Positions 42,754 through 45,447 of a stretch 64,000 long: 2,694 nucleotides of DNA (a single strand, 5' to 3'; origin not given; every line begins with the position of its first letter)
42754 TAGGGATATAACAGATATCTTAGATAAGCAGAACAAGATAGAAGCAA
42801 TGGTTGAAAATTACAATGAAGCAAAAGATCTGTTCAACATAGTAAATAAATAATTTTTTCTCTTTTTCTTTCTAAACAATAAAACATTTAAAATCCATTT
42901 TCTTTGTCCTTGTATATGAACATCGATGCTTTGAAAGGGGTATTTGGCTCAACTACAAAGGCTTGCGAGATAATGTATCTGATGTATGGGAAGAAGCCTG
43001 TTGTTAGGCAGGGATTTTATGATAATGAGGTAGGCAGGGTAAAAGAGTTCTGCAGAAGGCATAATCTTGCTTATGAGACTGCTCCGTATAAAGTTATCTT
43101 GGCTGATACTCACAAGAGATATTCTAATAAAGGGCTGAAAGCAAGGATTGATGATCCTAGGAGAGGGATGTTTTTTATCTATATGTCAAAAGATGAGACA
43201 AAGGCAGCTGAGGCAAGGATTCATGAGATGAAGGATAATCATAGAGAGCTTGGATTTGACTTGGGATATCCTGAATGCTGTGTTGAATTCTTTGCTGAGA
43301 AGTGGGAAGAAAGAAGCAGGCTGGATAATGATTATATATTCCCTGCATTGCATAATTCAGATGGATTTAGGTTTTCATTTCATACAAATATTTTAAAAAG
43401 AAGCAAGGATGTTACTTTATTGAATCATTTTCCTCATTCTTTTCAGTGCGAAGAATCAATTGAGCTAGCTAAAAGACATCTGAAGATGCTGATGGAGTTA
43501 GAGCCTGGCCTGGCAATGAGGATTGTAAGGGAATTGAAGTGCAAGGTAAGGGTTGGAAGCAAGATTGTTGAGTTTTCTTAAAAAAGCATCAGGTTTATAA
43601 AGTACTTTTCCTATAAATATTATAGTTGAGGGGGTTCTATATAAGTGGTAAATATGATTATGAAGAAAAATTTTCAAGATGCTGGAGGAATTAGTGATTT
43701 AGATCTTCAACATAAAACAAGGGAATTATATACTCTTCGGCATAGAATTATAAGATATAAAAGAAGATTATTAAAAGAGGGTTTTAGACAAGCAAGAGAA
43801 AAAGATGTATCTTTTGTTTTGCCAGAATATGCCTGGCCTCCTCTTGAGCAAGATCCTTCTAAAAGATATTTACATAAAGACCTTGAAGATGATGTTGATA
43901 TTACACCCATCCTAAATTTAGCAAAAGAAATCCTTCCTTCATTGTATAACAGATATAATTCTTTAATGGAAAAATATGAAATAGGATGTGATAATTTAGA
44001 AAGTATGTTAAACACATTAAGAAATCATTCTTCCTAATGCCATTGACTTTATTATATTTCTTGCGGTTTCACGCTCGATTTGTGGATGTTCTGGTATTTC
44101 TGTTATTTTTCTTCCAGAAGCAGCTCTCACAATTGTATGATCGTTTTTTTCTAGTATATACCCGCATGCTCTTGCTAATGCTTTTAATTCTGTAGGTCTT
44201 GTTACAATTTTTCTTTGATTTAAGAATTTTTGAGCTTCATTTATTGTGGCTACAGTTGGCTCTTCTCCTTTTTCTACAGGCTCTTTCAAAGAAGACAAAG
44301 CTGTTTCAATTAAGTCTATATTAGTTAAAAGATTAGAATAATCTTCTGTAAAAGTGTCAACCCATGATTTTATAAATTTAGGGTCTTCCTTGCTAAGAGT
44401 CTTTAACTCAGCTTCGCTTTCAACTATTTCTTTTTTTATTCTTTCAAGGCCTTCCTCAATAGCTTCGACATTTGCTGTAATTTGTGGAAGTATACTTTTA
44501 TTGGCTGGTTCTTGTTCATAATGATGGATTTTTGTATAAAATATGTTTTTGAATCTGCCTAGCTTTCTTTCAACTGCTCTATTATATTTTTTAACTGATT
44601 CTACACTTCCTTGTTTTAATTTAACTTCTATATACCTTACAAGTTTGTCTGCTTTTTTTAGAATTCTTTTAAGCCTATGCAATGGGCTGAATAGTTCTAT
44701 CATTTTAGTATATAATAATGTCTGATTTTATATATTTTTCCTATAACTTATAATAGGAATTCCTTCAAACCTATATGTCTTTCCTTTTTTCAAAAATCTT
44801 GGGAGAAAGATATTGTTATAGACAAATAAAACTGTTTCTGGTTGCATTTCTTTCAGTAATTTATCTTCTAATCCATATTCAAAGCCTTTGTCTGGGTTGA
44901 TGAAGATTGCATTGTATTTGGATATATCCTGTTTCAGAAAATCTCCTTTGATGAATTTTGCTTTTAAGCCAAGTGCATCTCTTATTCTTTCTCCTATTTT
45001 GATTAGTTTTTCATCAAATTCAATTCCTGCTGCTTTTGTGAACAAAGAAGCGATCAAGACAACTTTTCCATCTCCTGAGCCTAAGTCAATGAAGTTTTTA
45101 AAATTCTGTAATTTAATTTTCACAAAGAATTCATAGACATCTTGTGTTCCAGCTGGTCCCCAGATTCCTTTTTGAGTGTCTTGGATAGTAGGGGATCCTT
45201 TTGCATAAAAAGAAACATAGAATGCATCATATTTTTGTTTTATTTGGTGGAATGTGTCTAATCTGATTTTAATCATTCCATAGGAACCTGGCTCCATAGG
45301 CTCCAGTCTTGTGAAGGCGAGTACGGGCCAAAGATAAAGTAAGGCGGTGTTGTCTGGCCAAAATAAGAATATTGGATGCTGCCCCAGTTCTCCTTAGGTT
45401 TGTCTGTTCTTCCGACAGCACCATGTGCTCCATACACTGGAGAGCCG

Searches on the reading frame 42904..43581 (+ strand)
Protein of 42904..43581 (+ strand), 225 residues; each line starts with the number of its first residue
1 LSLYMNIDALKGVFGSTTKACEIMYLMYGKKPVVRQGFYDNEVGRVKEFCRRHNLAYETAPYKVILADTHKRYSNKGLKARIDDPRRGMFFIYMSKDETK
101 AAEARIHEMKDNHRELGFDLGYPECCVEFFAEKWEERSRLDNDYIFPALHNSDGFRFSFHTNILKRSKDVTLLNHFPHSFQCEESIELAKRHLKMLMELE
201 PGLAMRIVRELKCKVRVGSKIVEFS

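Call 42: search_protein_families(library=pfam, proteins=[window:42904-43581:+])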
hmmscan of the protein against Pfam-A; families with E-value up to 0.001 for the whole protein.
window:42904-43581:+ (225 aa): 1 family
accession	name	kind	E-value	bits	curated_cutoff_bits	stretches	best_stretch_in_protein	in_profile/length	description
PF04467.17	DUF483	-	4.3e-05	23.9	25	1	113-188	35-100/122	Protein of unknown function (DUF483)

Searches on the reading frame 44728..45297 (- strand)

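Call 43: search_protein_families(library=pfam, proteins=[window:44728-45297:-])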
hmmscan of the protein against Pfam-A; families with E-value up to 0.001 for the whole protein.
window:44728-45297:- (189 aa): 2 families
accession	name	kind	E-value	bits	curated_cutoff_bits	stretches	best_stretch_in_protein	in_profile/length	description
PF08123.19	DOT1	-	4.3e-07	30.1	23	1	46-120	23-110/205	Histone methylation protein DOT1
PF13847.12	Methyltransf_31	-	8.7e-05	22.7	27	1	67-134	5-81/145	Methyltransferase domain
